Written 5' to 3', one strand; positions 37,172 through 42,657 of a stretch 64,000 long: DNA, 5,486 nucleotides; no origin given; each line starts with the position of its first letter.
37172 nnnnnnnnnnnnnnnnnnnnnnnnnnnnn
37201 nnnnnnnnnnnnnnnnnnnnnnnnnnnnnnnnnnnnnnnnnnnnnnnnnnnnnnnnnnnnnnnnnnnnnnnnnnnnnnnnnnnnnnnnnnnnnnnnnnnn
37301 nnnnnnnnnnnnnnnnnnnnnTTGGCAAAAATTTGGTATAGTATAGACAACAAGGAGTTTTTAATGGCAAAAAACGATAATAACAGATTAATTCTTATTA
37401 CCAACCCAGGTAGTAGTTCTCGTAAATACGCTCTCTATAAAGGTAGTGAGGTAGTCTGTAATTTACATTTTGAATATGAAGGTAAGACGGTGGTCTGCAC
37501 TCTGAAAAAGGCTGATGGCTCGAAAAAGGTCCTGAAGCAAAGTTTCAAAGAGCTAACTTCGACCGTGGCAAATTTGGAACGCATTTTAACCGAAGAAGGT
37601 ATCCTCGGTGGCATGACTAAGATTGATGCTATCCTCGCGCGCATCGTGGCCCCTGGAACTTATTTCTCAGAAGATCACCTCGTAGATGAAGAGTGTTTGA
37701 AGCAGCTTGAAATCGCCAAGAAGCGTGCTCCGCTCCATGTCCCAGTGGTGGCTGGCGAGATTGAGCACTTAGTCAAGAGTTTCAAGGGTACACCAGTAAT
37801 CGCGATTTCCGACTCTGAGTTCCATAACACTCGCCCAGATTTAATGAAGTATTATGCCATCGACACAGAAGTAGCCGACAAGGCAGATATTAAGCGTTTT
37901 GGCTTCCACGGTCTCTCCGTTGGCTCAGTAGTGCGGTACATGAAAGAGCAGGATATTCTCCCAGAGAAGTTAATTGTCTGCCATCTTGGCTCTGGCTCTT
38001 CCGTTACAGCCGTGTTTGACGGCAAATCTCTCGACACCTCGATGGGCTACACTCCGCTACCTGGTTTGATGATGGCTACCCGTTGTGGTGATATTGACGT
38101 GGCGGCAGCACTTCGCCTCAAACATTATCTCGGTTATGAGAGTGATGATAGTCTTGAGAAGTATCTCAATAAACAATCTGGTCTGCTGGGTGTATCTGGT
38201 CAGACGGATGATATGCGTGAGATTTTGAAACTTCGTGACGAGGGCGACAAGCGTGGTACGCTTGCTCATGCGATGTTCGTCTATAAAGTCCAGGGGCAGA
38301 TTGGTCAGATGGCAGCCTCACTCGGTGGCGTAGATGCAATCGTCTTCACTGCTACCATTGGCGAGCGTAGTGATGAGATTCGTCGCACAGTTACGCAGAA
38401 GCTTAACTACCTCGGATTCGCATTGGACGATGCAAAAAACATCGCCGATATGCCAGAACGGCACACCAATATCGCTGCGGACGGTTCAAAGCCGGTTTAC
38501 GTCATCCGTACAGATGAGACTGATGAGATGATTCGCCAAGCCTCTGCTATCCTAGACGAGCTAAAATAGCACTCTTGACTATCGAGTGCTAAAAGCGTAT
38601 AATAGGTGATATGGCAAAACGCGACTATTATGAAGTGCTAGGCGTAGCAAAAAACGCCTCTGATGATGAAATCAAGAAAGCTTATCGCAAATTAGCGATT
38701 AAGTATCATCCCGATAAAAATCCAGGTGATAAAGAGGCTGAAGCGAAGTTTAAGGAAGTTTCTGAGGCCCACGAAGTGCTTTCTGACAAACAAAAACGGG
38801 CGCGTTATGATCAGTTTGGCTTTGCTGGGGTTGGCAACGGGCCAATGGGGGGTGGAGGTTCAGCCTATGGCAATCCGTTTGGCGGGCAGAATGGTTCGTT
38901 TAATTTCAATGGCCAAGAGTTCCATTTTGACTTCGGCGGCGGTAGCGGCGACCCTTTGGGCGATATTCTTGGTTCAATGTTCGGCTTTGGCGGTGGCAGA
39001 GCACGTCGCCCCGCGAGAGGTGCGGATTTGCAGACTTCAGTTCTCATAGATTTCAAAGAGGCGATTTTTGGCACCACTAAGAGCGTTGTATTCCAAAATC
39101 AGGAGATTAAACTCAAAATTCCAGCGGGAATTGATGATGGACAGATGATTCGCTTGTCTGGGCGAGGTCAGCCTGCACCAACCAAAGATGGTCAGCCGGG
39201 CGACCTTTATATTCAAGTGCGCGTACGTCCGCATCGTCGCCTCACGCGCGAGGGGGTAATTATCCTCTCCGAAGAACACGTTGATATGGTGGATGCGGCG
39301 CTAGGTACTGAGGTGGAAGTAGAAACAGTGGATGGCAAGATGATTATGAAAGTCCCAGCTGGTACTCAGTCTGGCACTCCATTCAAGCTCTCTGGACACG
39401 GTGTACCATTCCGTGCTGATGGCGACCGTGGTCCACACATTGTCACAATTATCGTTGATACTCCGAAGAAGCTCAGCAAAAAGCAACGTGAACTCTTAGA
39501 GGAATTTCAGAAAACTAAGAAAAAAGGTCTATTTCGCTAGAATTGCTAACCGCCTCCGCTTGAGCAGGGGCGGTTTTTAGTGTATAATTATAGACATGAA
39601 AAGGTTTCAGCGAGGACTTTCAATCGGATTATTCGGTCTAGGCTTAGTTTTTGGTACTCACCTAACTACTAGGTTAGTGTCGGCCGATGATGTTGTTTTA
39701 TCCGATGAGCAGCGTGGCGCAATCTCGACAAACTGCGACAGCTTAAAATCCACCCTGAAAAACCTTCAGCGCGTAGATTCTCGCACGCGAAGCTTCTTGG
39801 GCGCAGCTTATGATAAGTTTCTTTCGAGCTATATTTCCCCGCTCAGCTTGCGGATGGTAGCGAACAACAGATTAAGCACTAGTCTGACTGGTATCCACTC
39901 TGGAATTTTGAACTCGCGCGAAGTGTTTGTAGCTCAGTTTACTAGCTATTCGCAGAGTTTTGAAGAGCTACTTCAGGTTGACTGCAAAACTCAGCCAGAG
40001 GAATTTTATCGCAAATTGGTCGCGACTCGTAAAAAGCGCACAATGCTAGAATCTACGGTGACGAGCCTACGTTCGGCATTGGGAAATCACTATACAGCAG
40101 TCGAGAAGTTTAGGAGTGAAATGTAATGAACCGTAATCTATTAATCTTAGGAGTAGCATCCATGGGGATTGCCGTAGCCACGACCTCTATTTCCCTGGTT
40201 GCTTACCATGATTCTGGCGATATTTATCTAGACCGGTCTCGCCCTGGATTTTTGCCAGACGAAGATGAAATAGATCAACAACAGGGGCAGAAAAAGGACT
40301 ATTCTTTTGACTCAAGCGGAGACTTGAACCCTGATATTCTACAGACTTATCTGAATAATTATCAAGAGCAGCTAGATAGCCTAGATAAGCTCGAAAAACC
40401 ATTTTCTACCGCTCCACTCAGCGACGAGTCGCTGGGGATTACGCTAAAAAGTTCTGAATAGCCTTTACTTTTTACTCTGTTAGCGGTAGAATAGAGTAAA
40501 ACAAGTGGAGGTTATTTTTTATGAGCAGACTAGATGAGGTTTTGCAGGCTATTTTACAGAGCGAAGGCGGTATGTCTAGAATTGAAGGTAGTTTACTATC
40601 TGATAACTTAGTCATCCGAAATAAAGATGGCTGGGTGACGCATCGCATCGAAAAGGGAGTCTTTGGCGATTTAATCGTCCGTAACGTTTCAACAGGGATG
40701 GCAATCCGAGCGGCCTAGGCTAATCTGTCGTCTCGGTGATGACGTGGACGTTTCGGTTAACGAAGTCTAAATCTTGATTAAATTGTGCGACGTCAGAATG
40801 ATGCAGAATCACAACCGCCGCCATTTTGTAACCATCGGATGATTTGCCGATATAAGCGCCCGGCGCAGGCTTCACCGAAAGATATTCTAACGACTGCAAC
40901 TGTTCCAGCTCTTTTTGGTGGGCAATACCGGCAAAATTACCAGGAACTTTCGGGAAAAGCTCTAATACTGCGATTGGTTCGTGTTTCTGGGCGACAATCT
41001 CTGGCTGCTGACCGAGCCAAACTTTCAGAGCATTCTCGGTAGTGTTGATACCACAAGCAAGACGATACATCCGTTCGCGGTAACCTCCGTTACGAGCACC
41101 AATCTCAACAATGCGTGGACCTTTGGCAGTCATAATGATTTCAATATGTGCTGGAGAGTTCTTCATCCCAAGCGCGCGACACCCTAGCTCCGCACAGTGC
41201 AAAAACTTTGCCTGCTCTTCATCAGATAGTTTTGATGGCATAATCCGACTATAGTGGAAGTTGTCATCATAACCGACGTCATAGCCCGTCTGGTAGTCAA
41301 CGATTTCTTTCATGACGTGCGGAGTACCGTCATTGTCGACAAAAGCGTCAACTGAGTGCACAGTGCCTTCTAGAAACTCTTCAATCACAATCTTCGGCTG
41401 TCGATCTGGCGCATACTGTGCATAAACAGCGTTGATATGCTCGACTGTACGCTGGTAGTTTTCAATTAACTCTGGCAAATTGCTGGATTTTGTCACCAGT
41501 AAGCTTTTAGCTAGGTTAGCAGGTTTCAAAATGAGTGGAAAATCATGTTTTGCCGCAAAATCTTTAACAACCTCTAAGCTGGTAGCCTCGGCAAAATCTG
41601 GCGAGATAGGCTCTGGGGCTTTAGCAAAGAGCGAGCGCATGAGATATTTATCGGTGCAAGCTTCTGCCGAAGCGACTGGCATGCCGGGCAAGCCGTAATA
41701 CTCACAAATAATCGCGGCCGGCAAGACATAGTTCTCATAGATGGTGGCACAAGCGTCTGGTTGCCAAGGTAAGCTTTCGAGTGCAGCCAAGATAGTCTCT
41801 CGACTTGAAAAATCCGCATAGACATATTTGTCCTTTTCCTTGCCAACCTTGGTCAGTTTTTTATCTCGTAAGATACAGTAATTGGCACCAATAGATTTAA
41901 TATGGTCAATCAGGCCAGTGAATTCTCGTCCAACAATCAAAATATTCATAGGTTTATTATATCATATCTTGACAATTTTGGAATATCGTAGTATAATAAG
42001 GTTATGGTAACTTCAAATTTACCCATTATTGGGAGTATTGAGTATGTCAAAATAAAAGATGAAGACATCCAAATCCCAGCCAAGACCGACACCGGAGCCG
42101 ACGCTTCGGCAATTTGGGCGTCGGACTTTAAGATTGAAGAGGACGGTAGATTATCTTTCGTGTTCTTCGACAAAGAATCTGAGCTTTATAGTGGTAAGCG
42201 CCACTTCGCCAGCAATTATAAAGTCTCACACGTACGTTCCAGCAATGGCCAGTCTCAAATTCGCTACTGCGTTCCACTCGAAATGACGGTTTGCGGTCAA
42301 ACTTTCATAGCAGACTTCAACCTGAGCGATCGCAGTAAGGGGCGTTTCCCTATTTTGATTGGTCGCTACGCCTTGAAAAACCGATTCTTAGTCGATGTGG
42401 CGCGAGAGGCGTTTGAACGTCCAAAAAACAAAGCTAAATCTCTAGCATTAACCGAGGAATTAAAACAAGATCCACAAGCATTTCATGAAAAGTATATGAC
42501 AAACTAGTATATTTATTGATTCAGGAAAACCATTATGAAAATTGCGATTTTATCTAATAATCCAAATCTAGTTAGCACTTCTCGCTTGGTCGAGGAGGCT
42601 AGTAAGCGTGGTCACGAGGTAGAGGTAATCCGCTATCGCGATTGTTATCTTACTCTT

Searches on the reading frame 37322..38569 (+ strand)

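Call 21: search_protein_families(library=pfam, proteins=[window:37322-38569:+], max_evalue=0.001)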
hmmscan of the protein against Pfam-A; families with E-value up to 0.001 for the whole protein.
window:37322-38569:+ (415 aa): 1 family
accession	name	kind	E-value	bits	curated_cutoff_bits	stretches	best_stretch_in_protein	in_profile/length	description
PF00871.23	Acetate_kinase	-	2.2e-87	293.7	22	1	23-400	1-387/392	Acetokinase family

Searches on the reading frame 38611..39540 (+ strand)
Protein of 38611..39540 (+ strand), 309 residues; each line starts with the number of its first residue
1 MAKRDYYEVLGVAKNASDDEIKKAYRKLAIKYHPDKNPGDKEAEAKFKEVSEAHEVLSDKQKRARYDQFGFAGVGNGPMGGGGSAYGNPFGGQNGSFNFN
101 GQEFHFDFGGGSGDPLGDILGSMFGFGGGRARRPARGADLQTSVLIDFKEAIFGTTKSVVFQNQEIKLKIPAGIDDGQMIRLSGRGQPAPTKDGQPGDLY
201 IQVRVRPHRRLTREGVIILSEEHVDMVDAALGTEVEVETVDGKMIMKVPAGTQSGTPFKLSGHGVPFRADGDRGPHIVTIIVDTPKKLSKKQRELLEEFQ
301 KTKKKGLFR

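Call 21: search_protein_families(library=pfam, proteins=[window:38611-39540:+], max_evalue=0.001)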
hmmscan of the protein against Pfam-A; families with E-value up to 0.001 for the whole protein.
window:38611-39540:+ (309 aa): 2 families
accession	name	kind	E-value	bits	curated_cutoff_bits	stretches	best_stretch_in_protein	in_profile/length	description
PF01556.23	DnaJ_C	-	5e-38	131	26.6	1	141-285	2-152/152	DnaJ C terminal domain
PF00226.36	DnaJ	-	8e-31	106.4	27.8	1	5-67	1-63/63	DnaJ domain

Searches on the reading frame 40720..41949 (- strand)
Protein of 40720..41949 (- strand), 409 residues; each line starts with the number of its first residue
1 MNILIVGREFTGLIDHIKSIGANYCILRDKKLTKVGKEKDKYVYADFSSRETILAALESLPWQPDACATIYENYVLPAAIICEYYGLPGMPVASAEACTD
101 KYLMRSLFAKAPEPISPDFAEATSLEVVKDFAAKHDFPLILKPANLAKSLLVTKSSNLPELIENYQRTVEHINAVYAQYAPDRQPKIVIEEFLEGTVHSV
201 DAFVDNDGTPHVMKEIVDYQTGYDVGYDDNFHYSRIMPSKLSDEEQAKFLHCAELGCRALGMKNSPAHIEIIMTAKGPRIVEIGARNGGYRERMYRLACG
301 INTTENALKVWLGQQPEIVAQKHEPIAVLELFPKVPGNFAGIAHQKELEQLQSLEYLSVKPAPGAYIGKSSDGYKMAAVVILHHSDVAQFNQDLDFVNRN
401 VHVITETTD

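Call 21: search_protein_families(library=pfam, proteins=[window:40720-41949:-], max_evalue=0.001)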
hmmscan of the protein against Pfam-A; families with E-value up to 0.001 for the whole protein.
window:40720-41949:- (409 aa): 4 families
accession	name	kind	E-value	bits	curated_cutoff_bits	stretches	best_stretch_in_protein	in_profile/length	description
PF13535.11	ATP-grasp_4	-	5e-20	72.2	27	1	136-288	2-154/160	ATP-grasp domain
PF01071.24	GARS_A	-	8.7e-07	29.4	27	1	99-219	1-114/194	Phosphoribosylglycinamide synthetase, ATP-grasp (A) domain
PF07478.18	Dala_Dala_lig_C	-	1.3e-05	25.3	24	1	125-278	25-166/204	D-ala D-ala ligase C-terminus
PF18603.7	LAL_C2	-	0.00013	22.6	29.4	1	331-406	3-78/78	L-amino acid ligase C-terminal domain 2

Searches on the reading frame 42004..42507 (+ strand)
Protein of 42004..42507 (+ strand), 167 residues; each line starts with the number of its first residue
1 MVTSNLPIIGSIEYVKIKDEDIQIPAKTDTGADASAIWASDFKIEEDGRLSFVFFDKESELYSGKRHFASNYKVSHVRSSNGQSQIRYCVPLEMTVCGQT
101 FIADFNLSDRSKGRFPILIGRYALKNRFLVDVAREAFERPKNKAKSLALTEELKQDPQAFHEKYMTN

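Call 21: search_protein_families(library=pfam, proteins=[window:42004-42507:+], max_evalue=0.001)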
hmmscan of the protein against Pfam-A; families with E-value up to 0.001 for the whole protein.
window:42004-42507:+ (167 aa): 1 family
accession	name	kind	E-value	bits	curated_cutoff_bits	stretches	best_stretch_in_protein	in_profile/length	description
PF05618.17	Zn_protease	-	9.7e-18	64.9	27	1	8-136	1-133/138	Putative ATP-dependent zinc protease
